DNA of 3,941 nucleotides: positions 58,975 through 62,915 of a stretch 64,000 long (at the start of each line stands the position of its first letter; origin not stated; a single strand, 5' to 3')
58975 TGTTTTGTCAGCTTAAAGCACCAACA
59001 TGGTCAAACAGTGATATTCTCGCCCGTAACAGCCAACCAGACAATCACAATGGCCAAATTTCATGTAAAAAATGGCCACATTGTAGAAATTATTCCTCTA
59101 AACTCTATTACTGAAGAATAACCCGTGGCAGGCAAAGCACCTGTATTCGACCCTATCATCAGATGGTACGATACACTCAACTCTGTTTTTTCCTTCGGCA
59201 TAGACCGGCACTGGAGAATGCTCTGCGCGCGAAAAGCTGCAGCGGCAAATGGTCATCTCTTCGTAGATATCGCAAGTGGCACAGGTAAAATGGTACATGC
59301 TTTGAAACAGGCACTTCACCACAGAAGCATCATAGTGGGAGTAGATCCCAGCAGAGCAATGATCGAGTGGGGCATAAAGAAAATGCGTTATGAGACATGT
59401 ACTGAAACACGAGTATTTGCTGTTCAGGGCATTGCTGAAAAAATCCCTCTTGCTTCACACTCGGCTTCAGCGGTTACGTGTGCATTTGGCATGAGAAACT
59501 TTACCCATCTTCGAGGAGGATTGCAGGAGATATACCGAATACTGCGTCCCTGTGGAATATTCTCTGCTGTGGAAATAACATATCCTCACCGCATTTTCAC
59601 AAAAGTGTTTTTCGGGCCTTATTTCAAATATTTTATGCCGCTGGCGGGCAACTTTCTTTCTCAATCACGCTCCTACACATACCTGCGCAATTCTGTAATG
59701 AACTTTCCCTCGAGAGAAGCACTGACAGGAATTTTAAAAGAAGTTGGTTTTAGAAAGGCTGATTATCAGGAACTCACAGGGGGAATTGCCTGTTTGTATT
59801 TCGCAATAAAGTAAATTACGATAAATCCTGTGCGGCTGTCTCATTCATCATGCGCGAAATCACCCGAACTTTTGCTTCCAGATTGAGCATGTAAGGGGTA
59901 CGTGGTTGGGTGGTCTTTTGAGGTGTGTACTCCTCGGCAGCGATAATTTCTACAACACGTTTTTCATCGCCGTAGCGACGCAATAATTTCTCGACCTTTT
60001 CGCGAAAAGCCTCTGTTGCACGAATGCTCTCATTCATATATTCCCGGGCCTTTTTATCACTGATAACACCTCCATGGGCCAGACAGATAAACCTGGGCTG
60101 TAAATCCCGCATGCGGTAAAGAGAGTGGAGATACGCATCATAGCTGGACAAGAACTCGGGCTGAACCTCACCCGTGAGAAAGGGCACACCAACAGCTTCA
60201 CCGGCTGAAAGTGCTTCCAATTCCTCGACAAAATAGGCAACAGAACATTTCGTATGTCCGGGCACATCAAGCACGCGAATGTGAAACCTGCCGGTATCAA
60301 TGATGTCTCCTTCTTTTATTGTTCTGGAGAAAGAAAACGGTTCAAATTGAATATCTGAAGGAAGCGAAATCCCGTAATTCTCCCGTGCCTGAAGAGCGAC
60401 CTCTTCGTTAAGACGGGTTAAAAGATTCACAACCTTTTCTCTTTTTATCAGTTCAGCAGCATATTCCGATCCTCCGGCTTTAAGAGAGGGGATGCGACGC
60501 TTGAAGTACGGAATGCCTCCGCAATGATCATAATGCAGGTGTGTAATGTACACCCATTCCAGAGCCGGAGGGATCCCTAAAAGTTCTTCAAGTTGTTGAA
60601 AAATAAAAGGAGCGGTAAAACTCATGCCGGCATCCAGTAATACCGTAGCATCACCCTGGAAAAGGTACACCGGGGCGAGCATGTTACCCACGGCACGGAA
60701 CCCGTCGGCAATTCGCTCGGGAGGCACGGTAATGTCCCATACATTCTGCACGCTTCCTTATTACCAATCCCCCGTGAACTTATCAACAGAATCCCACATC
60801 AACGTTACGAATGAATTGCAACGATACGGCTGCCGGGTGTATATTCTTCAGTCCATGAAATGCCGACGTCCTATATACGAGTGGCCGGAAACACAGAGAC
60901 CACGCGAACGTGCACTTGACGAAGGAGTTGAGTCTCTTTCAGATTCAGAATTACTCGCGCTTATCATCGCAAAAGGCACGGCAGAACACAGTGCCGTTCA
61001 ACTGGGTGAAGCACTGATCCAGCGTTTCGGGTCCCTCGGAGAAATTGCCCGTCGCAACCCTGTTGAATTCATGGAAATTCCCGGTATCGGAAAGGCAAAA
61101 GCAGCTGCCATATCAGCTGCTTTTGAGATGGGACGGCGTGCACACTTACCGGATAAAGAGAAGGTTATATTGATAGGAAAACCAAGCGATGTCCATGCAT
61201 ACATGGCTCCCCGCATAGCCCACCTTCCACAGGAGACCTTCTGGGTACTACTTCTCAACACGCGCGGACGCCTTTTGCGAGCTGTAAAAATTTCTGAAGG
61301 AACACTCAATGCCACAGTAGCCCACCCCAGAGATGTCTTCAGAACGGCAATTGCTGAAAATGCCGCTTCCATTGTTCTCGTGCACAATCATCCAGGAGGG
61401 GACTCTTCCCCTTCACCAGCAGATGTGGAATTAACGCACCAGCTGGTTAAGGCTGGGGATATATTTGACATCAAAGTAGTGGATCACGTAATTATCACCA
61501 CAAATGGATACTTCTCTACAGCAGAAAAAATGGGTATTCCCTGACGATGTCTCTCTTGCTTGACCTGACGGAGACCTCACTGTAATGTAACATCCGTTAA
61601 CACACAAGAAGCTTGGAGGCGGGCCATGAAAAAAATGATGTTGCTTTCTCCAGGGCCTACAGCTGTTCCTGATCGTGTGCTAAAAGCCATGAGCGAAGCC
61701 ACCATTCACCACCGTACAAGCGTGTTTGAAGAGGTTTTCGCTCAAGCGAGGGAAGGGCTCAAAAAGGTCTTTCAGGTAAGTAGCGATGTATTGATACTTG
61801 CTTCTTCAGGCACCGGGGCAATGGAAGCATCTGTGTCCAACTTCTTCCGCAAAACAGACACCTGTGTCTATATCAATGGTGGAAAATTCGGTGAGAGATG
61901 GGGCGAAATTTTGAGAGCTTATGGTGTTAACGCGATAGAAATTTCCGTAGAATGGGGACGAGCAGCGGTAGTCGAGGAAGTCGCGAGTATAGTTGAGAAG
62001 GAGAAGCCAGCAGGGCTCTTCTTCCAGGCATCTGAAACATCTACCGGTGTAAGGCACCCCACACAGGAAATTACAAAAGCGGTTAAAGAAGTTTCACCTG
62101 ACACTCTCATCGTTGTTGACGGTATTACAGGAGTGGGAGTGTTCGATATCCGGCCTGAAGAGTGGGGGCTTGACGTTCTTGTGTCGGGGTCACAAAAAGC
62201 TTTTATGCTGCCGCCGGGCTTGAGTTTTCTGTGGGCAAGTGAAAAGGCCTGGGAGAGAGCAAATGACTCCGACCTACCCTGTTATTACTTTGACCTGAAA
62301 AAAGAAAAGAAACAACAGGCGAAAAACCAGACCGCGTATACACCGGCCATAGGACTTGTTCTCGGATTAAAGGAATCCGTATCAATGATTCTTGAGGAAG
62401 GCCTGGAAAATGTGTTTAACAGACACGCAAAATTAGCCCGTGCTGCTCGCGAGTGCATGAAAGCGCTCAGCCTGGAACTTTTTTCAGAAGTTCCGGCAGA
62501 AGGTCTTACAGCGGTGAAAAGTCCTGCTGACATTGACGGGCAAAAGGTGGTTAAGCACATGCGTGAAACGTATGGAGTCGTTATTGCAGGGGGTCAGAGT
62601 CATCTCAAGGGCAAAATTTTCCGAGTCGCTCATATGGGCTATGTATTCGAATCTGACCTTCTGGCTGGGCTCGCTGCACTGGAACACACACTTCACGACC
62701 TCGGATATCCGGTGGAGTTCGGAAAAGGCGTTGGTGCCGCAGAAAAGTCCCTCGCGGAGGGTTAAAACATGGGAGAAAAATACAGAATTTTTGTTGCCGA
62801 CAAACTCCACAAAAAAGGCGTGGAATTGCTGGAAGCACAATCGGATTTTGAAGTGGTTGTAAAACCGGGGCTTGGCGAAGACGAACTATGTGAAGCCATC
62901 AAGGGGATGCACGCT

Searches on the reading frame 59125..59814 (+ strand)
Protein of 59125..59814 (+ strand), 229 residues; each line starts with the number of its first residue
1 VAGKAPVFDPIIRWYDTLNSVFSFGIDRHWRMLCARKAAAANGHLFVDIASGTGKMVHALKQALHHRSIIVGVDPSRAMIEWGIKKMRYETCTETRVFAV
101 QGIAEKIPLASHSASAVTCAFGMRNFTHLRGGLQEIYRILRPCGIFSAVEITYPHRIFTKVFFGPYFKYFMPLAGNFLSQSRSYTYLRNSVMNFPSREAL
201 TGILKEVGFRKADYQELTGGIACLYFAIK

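Call 59: search_protein_families(library=pfam, proteins=[window:59125-59814:+], max_evalue=0.00001)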
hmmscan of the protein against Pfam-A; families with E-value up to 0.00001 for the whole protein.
window:59125-59814:+ (229 aa): 5 families
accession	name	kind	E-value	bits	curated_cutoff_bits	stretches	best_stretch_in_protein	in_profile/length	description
PF01209.24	Ubie_methyltran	-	3.4e-51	174.3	20.1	1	7-229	12-233/233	ubiE/COQ5 methyltransferase family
PF13649.12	Methyltransf_25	-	3.6e-13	50.5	27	1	47-144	2-97/97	Methyltransferase domain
PF08241.18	Methyltransf_11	-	2.1e-12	48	21.2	1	47-146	1-93/95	Methyltransferase domain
PF08242.18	Methyltransf_12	-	2.8e-08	34.8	30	1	47-146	1-98/98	Methyltransferase domain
PF13489.12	Methyltransf_23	-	5.1e-07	30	27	1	46-210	26-160/164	Methyltransferase domain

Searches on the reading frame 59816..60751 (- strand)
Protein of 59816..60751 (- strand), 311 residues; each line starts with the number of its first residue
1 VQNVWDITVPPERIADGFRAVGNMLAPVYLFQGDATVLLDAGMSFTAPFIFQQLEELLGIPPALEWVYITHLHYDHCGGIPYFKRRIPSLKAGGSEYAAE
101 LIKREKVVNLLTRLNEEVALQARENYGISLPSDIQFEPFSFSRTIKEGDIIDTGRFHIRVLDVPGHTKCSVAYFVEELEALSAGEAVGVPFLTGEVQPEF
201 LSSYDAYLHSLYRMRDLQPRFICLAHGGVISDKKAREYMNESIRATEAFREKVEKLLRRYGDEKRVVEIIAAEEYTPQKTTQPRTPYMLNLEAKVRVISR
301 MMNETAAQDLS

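Call 59: search_protein_families(library=pfam, proteins=[window:59816-60751:-], max_evalue=0.00001)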
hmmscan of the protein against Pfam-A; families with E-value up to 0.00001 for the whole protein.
window:59816-60751:- (311 aa): 2 families
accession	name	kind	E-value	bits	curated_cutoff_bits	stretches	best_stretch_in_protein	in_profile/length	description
PF00753.33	Lactamase_B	-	4.4e-19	69.6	22.7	1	28-226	8-196/196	Metallo-beta-lactamase superfamily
PF12706.13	Lactamase_B_2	-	5.4e-06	26.6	27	1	36-86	2-53/200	Beta-lactamase superfamily domain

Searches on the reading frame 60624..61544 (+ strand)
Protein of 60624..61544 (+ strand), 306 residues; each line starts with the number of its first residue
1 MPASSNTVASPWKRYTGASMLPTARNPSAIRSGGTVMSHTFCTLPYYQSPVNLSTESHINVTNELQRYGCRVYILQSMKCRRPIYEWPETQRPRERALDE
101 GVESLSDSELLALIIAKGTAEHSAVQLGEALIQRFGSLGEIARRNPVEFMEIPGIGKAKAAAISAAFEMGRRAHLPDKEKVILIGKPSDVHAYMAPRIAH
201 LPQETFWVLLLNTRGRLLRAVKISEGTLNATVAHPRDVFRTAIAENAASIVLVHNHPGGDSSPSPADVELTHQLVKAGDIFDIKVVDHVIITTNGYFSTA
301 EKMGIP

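Call 59: search_protein_families(library=pfam, proteins=[window:60624-61544:+], max_evalue=0.00001)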
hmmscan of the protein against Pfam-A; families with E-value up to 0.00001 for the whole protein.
window:60624-61544:+ (306 aa): 2 families
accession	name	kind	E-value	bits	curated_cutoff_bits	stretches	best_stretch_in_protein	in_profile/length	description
PF04002.20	RadC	-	4.2e-43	146.6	22.1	1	185-302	2-119/121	RadC-like JAB domain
PF20582.4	UPF0758_N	-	5.9e-24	84.4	27.1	1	84-161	1-77/77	UPF0758 N-terminal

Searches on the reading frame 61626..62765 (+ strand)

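Call 59: search_protein_families(library=pfam, proteins=[window:61626-62765:+], max_evalue=0.00001)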
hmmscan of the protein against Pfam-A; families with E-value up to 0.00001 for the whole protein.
window:61626-62765:+ (379 aa): 1 family
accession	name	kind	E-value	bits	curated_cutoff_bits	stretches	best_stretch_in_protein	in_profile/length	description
PF00266.25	Aminotran_5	-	6.7e-26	91.6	21.5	1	6-325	3-340/371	Aminotransferase class-V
